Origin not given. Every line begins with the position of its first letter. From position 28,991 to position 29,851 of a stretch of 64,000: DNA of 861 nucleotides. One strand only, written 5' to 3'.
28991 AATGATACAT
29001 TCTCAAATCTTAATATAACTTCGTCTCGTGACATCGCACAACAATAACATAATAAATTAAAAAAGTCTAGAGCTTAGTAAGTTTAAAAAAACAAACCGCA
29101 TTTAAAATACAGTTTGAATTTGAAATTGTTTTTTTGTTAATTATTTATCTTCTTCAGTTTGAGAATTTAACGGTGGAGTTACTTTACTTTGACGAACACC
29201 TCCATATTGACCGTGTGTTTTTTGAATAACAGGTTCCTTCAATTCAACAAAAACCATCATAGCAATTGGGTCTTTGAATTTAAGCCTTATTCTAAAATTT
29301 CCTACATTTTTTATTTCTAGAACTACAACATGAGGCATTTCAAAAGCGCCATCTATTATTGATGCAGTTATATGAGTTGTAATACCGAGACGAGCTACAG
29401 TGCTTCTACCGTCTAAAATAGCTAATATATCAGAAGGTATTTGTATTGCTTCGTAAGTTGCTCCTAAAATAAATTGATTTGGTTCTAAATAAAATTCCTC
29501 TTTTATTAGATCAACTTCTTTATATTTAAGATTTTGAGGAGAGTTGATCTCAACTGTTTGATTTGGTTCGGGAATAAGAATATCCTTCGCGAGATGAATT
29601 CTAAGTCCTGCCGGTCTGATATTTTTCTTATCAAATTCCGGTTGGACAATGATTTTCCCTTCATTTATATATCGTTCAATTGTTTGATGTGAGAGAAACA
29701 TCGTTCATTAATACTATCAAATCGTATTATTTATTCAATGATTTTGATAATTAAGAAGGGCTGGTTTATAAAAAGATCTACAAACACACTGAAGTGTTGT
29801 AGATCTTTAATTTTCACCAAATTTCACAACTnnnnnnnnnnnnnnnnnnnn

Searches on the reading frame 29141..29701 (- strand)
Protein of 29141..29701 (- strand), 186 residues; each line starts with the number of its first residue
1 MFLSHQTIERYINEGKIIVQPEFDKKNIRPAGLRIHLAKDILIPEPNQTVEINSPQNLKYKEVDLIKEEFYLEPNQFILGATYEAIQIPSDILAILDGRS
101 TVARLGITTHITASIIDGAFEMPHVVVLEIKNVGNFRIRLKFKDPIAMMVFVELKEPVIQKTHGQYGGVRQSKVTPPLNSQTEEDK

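Call 3: search_protein_families(library=pfam, proteins=[window:29141-29701:-], max_evalue=0.1)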
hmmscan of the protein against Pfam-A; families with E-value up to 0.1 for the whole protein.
window:29141-29701:- (186 aa): 3 families
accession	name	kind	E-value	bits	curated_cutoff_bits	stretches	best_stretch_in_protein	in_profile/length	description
PF22769.1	DCD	-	2.3e-29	102.9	27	1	3-153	2-152/153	dCTP deaminase-like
PF06559.16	DCD_N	-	2.3e-06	28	21.4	1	3-113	5-119/164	2'-deoxycytidine 5'-triphosphate deaminase (DCD) N-terminal domain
PF00692.24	dUTPase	-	6.7e-05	23.1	22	1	67-163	21-113/129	dUTPase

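Call 5: search_protein_families(library=ncbifam, proteins=[window:29141-29701:-], max_evalue=1)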
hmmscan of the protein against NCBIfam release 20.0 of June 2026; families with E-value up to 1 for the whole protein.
window:29141-29701:- (186 aa): 5 families
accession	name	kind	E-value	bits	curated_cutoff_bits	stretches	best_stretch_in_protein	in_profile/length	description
TIGR02274.1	dCTP_deam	equivalog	3.9e-33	114.6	92.8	1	3-167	2-170/180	dCTP deaminase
NF002598.0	PRK02253.1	equivalog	2e-08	33.9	130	1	2-168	2-163/167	deoxyuridine 5'-triphosphate nucleotidohydrolase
NF005734.0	PRK07559.1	equivalog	1.3e-06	27.5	283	1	3-113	12-126/368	2'-deoxycytidine 5'-triphosphate deaminase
NF001862.0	PRK00601.1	equivalog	0.00018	21.2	103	1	66-163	36-132/150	dUTP diphosphatase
TIGR00576.1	dut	superfamily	0.0038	17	102.55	1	70-158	33-120/143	dUTP diphosphatase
